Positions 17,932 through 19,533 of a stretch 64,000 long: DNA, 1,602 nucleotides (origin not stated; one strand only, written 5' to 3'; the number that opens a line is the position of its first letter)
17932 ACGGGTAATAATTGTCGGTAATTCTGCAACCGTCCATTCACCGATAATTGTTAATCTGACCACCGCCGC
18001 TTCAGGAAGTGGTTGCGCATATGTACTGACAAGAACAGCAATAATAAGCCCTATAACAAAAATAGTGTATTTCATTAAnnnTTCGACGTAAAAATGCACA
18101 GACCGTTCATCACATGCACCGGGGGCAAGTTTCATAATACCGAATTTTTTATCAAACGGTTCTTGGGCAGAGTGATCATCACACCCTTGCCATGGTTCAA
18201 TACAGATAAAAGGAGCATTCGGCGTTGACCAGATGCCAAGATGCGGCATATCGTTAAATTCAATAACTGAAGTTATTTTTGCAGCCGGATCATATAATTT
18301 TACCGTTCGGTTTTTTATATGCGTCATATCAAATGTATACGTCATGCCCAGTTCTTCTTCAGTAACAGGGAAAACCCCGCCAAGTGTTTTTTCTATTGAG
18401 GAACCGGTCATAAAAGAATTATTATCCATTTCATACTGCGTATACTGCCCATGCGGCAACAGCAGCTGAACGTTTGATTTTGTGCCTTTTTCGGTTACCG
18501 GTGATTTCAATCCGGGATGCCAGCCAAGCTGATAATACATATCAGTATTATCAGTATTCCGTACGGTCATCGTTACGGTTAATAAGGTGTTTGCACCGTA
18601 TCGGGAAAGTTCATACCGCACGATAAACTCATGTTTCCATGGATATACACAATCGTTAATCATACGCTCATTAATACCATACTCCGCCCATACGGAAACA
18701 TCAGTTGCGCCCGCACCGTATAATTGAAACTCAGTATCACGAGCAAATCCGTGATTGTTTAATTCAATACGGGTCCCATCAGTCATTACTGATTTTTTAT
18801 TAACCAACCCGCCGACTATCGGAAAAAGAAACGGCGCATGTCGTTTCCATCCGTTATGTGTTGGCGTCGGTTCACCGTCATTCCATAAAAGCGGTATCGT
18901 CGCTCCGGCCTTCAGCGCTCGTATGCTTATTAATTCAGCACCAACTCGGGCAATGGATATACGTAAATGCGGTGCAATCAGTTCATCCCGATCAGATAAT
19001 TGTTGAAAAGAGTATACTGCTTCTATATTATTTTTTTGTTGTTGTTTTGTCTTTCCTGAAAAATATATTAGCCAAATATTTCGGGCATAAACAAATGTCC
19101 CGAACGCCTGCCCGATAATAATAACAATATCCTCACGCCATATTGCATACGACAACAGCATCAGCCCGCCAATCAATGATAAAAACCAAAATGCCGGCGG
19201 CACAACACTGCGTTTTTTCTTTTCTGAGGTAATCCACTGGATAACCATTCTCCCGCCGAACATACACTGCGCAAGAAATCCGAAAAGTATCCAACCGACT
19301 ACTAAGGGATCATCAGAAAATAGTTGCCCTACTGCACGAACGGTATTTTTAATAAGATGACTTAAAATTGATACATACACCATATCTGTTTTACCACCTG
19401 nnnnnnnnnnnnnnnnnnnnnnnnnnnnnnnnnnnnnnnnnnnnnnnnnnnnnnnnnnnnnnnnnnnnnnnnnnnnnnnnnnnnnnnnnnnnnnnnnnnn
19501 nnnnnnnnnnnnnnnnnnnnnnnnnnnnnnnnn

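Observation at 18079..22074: Three-component periplasmic glycosylation-like module: ArnC-like GT2, ArnT-like GT-C and a LAB_N-mutarotase fusion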

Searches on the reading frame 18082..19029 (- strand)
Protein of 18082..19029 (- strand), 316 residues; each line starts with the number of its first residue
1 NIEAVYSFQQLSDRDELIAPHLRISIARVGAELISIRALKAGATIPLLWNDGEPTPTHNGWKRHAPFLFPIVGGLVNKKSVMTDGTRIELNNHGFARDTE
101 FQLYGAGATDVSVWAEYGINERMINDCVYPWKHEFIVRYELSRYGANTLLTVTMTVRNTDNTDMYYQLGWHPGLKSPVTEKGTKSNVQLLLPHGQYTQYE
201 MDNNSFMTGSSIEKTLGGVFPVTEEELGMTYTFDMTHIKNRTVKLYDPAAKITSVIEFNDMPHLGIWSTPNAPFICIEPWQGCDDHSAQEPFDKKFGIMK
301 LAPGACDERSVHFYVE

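Call 44: search_solved_structures(query=window:18082-19029:-, max_evalue=0.01, show_alignments=3)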
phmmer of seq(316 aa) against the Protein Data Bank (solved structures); distinct sequences matched with E-value up to 0.01: 3.
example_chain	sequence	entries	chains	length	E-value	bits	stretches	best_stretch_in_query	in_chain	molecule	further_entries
3dcd_A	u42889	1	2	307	1.1e-20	77.5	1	23-305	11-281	Galactose mutarotase related enzyme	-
3q1n_A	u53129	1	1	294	1.4e-17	67.3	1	25-306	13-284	Galactose mutarotase related enzyme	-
3k25_A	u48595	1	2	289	9.6e-09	38.3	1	63-283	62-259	Slr1438 protein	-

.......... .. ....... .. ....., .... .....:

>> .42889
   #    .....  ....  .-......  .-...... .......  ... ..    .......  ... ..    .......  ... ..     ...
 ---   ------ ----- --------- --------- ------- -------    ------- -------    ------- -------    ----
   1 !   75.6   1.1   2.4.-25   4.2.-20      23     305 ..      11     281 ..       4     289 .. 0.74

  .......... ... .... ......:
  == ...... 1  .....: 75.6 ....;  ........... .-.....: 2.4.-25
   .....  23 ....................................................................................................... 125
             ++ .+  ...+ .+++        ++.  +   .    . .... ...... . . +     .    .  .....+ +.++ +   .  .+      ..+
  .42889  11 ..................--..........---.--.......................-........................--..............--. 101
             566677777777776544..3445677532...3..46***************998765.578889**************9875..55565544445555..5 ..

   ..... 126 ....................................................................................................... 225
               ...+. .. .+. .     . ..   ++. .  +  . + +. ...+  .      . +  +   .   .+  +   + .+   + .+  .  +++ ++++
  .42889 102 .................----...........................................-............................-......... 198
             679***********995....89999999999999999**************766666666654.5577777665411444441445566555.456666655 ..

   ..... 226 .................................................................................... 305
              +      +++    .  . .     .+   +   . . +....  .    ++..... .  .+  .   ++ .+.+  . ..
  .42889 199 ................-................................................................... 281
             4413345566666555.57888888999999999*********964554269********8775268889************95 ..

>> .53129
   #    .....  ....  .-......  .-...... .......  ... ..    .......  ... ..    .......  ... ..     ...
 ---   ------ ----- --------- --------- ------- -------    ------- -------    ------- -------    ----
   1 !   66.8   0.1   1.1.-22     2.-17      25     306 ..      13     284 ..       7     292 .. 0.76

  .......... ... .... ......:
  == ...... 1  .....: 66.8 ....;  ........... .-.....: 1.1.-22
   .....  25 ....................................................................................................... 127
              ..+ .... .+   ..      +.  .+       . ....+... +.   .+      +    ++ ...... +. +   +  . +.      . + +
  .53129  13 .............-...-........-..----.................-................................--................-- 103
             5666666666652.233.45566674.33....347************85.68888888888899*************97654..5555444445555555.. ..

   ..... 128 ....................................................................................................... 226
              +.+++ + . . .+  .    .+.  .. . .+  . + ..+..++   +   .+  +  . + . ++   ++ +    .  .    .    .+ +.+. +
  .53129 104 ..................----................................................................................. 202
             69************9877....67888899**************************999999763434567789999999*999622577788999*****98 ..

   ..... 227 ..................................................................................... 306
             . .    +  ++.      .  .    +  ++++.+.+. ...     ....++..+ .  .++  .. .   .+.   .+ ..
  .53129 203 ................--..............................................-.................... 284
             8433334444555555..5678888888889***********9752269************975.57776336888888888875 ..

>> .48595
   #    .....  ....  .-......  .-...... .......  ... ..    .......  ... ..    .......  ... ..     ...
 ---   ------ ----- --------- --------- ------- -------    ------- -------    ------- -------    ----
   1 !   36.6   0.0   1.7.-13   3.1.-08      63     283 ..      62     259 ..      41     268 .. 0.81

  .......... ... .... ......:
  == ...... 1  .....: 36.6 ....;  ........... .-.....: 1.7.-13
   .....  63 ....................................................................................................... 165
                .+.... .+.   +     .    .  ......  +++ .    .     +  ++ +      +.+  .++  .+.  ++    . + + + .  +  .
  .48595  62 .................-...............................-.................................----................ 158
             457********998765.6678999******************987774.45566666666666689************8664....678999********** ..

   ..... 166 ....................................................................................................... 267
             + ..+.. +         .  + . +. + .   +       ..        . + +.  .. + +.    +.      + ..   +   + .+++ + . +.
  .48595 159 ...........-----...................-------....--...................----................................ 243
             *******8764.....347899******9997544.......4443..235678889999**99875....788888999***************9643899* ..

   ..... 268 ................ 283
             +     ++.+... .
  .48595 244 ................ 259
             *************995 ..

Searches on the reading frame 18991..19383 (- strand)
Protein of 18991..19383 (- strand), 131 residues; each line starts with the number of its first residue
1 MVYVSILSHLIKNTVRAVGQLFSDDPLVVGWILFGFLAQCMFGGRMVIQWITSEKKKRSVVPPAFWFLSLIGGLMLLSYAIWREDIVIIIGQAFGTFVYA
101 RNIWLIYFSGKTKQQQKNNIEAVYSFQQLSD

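Call 12: find_homologous_proteins(query=window:18991-19383:-)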
Query seq(131 aa) (131 aa): 4 proteins with E <= 0.001 among 4 candidates.
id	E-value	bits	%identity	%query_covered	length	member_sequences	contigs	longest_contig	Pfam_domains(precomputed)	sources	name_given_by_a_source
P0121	3.0e-28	116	60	67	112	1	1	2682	PF07578.17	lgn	-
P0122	4.5e-25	106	55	66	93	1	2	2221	PF07578.17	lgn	-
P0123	2.6e-24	103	63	58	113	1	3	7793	PF07578.17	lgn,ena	-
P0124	4.2e-24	103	55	66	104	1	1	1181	PF07578.17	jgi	jgi:lipid-A-disaccharide synthase-like uncharacterized protein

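Call 13: find_encoding_contigs(protein=P0123, flank=8000, max_places=3)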
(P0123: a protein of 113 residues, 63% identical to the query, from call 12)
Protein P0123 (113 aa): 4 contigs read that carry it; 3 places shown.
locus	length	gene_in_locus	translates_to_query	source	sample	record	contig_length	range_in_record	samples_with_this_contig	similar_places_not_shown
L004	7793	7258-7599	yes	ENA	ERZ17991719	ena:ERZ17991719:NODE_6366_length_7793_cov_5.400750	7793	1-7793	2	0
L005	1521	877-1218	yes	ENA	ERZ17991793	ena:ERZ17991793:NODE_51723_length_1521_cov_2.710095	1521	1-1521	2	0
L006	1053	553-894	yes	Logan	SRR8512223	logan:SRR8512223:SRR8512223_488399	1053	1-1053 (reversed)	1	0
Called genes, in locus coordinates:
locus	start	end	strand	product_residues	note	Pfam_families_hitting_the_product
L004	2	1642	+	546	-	?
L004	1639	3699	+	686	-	PF00912:Transgly, PF00905:Transpeptidase, PF06832:BiPBP_C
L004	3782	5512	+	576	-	PF02366:PMT (weak)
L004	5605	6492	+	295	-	PF01569:PAP2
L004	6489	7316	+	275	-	PF13641:Glyco_tranf_2_3, PF00535:Glycos_transf_2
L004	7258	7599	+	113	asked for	PF07578:LAB_N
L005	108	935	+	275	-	PF13641:Glyco_tranf_2_3 (weak), PF00535:Glycos_transf_2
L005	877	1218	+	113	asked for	PF07578:LAB_N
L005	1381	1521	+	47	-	?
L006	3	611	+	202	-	?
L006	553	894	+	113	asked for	PF07578:LAB_N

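Call 14: find_encoding_contigs(protein=P0121, flank=5000, max_places=2)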
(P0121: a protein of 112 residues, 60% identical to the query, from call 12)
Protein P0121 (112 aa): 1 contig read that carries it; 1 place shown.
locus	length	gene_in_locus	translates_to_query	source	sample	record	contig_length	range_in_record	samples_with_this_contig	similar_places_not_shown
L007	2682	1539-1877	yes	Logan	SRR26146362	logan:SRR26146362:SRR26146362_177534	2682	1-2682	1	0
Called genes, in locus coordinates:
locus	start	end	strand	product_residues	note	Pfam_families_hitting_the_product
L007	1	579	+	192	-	?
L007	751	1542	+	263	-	PF00535:Glycos_transf_2, PF13641:Glyco_tranf_2_3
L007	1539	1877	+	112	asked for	PF07578:LAB_N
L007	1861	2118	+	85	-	PF01206:TusA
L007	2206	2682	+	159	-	?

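Call 56: predict_structure(alignment_id=A3)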
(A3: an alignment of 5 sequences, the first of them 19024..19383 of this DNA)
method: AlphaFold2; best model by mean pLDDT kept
length: 120 residues; sequences in the alignment: 5
mean_pLDDT: 70.4   pTM: 0.37
mean pLDDT of the five models: 70.4, 69.1, 67.3, 63.9, 63.4
residues with pLDDT >= 90: 0; 70-90: 77; 50-70: 43; < 50: 0
segments of 3 or more residues with pLDDT < 50: none
pLDDT, mean of each block of 10 residues (from residue 1): 72 72 69 74 73 70 66 74 75 74 70 57
secondary structure, 60 per line:
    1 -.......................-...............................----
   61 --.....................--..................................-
elements in order: H2-24 H26-56 H63-83 H86-119

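Call 69: fold_search(model_id=the predicted structure, library=pdb)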
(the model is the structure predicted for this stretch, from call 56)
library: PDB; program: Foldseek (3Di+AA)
matches with E <= 10: 10; with E <= 0.001: 0
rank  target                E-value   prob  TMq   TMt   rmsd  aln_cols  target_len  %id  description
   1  4x5m_A                6.2e-01  0.75  0.45  0.58   4.2        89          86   15  Crystal structure of SemiSWEET in the inward-open conformation (released 2015-01-21)
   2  5xpd                  2.8e+00  0.25  0.46  0.24   8.4       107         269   20  Sugar transporter of AtSWEET13 in inward-facing state with a substrate analog (released 2017-09-13)
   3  9c9s_R                6.8e+00  0.05  0.30  0.08  15.6       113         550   11  S.c INO80 in complex with S.c 0/40 nucleosome, Class 1 (released 2025-07-16)
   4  9r64_I                6.8e+00  0.02  0.22  0.05  26.8       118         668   14  CPS secretion pathway Wza-Wzc_C1 (Conf 0) (released 2026-03-04)
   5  5uhq_C                8.7e+00  0.08  0.34  0.50  20.1        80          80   18  Structure of a SemiSWEET Q20A mutant (released 2017-08-02)
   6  9a72_A                8.7e+00  0.06  0.35  0.17  26.3       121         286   14  Integrative model of YFMS-CHEW by crosslinking MS and deep learning (released 2024-09-18)
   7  8e12_A                8.7e+00  0.06  0.34  0.26  11.9       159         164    9  Homotrimeric variant of tcTRP9, BGL14 (released 2023-04-12)
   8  7zk1_A                8.7e+00  0.05  0.30  0.18   9.7       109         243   14  Crystal structure of cystinosin from Arabidopsis thaliana bound to sybody and nanobody (released 2022-08-31)
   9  7c79_L                8.7e+00  0.03  0.26  0.25  15.0       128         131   12  Cryo-EM structure of yeast Ribonuclease MRP (released 2020-07-08)
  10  9uc2                  9.3e+00  0.04  0.32  0.19  20.4       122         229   16  Crystal structure of voltage-gated sodium channel NavAb N49K/S178A mutant (released 2026-02-18)
